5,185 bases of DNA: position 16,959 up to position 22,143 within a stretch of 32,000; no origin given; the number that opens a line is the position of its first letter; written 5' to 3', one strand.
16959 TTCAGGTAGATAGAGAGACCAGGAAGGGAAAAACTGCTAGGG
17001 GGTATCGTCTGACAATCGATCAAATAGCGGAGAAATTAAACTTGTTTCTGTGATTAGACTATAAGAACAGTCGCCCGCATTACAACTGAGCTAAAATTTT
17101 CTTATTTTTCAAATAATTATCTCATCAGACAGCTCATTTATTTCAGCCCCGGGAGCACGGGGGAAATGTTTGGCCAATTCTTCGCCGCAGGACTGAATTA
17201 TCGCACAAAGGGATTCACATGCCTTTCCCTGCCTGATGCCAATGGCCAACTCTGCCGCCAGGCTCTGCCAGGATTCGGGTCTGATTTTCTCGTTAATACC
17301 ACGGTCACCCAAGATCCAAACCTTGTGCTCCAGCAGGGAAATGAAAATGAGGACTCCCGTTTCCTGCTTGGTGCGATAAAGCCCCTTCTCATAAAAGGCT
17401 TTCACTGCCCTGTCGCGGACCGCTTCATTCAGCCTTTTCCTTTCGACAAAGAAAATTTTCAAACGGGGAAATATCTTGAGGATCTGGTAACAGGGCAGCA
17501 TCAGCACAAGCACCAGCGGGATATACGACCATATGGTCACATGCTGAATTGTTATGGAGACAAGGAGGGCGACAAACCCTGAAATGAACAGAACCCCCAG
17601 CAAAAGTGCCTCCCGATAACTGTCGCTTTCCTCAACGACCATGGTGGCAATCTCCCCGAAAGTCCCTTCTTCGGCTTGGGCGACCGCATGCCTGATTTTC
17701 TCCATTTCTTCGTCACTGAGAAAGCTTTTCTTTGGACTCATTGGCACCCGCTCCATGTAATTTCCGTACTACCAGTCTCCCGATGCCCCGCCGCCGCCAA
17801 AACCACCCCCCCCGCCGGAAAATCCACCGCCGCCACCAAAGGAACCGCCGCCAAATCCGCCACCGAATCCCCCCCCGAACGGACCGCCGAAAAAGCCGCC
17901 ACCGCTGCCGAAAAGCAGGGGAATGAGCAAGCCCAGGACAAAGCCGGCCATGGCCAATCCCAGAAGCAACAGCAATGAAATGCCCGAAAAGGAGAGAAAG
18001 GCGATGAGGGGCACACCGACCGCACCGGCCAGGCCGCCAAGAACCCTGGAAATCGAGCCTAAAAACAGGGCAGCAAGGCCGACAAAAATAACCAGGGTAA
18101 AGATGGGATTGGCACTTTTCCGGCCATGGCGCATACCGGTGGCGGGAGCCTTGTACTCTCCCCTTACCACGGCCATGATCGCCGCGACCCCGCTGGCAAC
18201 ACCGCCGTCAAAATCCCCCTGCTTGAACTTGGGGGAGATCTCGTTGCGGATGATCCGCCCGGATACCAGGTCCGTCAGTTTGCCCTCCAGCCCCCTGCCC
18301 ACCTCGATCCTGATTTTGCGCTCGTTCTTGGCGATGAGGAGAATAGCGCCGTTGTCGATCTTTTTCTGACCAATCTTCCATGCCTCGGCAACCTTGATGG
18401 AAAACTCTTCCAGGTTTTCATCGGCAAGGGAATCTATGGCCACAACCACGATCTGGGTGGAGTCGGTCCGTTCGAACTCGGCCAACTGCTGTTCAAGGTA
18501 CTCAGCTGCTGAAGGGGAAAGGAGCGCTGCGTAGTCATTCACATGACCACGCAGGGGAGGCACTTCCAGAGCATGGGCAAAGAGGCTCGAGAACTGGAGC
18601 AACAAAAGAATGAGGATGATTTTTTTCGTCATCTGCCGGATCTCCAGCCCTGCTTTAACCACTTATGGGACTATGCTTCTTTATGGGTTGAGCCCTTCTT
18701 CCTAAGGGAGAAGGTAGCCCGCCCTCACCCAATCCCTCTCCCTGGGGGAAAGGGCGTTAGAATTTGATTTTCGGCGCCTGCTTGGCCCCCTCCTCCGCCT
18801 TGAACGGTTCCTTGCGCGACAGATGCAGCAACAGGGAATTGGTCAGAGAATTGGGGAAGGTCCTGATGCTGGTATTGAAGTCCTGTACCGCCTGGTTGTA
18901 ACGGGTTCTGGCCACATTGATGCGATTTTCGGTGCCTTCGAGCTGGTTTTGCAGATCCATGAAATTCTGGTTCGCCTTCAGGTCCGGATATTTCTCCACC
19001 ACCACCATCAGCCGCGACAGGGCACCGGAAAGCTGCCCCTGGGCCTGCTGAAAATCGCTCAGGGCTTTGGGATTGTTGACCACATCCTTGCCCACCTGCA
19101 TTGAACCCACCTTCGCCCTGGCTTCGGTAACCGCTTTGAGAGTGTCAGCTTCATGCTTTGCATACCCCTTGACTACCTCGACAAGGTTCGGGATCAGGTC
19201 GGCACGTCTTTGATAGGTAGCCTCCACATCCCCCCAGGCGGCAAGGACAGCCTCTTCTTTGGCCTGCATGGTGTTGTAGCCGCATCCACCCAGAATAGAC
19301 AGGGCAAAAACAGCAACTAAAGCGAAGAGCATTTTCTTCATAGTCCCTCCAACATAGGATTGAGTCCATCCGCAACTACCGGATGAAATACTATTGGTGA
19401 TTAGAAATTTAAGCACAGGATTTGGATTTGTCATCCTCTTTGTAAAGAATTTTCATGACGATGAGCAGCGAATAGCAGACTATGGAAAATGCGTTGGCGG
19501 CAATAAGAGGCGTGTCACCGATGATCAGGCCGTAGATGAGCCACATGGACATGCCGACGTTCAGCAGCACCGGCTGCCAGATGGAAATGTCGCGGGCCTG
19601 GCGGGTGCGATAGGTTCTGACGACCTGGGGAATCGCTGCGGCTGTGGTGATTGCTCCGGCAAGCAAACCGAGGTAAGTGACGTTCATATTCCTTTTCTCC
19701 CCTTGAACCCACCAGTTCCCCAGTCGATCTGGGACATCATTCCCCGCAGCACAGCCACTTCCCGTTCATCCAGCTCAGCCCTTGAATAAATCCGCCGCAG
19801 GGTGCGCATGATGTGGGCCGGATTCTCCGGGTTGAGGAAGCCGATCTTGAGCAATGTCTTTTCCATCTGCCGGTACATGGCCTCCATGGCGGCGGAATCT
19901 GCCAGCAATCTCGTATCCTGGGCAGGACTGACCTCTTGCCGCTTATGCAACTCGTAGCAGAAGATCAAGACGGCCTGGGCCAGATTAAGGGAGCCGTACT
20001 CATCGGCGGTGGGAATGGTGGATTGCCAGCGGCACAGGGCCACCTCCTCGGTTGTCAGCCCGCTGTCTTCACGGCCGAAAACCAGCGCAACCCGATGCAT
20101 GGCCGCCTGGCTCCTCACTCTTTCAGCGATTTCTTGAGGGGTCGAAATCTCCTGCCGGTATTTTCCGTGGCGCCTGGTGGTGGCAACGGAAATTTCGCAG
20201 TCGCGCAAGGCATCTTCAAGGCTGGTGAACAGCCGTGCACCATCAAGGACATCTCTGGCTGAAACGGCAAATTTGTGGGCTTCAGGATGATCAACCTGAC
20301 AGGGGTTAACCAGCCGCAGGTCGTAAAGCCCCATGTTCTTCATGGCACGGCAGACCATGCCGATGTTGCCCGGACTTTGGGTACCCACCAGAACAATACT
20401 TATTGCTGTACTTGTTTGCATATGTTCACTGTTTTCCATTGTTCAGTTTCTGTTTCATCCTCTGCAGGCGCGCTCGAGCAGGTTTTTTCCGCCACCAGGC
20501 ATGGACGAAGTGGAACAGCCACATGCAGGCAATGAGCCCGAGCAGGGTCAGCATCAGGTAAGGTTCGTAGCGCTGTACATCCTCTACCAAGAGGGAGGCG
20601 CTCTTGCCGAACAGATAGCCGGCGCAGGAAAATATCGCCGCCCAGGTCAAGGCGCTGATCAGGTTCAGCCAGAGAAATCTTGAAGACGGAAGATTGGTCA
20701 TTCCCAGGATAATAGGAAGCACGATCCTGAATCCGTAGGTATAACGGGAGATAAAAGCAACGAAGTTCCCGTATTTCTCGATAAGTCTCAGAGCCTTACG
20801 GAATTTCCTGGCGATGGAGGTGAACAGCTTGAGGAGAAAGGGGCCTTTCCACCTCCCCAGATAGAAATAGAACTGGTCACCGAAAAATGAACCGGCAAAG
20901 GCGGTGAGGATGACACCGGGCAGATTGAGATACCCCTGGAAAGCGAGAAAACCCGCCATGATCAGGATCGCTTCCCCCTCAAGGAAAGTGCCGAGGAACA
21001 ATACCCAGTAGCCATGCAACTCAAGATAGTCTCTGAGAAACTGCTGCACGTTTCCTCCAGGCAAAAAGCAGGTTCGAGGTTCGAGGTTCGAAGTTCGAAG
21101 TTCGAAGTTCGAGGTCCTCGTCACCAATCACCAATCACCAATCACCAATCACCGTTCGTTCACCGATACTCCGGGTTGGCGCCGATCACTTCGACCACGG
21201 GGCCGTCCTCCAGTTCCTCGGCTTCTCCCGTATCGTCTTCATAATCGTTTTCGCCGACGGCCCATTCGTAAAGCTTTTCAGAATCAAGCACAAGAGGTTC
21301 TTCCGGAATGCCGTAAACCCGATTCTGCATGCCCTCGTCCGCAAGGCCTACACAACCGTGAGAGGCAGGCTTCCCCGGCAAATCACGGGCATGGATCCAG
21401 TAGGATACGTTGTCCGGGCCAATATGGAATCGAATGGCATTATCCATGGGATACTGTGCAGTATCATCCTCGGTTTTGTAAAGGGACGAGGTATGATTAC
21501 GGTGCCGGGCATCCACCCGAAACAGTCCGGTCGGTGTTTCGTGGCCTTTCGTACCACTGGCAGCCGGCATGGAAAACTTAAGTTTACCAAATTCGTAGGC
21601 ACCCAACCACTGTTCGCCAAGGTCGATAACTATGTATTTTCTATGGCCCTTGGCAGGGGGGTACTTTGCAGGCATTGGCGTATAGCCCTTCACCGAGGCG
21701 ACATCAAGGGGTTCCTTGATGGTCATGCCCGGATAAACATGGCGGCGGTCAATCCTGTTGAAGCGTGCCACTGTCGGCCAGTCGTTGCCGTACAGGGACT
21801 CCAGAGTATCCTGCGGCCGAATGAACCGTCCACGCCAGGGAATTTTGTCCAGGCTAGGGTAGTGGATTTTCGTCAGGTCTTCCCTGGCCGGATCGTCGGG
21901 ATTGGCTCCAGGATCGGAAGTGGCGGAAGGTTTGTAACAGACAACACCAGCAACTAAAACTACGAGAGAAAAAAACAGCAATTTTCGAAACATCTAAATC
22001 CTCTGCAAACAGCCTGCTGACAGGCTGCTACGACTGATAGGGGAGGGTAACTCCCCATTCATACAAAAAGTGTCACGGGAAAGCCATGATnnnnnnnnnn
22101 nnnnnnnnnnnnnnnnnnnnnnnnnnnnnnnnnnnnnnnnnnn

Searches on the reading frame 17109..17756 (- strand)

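Call 7: search_protein_families(library=pfam, proteins=[window:17109-17756:-], max_evalue=0.001)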
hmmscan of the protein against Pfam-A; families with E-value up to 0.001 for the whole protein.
window:17109-17756:- (215 aa): 1 family
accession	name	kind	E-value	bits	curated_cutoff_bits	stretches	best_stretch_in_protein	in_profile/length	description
PF04536.20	TPM_phosphatase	-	1.5e-09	38.4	22.1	1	107-191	37-123/125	TPM domain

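Call 9: search_protein_families(library=ncbifam, proteins=[window:17109-17756:-], max_evalue=0.001)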
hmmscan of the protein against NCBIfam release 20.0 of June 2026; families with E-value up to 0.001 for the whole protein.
window:17109-17756:- (215 aa): 0 families

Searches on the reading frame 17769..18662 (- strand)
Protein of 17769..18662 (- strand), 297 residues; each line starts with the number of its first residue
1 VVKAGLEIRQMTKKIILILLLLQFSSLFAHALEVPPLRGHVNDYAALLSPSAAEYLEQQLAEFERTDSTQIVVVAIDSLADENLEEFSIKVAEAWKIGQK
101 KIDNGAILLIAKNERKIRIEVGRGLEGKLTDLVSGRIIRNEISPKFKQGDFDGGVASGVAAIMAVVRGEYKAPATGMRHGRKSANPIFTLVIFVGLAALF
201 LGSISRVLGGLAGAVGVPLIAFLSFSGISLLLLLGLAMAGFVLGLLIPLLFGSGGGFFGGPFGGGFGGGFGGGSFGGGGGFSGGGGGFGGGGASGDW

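Call 7: search_protein_families(library=pfam, proteins=[window:17769-18662:-], max_evalue=0.001)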
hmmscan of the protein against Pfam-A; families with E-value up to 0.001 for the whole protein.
window:17769-18662:- (297 aa): 1 family
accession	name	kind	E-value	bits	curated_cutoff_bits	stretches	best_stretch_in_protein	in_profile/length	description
PF04536.20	TPM_phosphatase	-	3.1e-41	140.7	22.1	1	41-164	1-124/125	TPM domain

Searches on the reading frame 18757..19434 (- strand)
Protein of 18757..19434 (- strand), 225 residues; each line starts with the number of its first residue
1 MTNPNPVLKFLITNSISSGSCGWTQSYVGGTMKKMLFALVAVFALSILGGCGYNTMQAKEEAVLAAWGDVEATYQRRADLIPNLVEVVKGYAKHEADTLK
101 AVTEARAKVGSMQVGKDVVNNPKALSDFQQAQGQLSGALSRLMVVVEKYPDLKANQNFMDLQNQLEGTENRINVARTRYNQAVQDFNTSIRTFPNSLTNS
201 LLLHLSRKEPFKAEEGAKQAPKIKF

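Call 7: search_protein_families(library=pfam, proteins=[window:18757-19434:-], max_evalue=0.001)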
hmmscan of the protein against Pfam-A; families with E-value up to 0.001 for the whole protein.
window:18757-19434:- (225 aa): 1 family
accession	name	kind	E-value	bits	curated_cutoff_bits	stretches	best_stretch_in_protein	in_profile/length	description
PF04011.17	LemA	-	5.9e-60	201.9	26.2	1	66-225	1-149/149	LemA family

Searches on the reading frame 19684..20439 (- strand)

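Call 7: search_protein_families(library=pfam, proteins=[window:19684-20439:-], max_evalue=0.001)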
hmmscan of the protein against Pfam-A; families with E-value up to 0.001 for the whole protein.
window:19684-20439:- (251 aa): 1 family
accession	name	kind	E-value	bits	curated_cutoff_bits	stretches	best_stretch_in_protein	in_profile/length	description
PF00588.24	SpoU_methylase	-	1.3e-30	106.8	29.7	1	13-162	2-142/142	SpoU rRNA Methylase family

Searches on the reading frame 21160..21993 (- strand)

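Call 7: search_protein_families(library=pfam, proteins=[window:21160-21993:-], max_evalue=0.001)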
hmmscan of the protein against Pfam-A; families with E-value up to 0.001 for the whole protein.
window:21160-21993:- (277 aa): 1 family
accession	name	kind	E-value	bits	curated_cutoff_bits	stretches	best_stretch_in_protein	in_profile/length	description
PF03734.19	YkuD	-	2.7e-17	64.2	23.4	1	119-222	2-131/146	L,D-transpeptidase catalytic domain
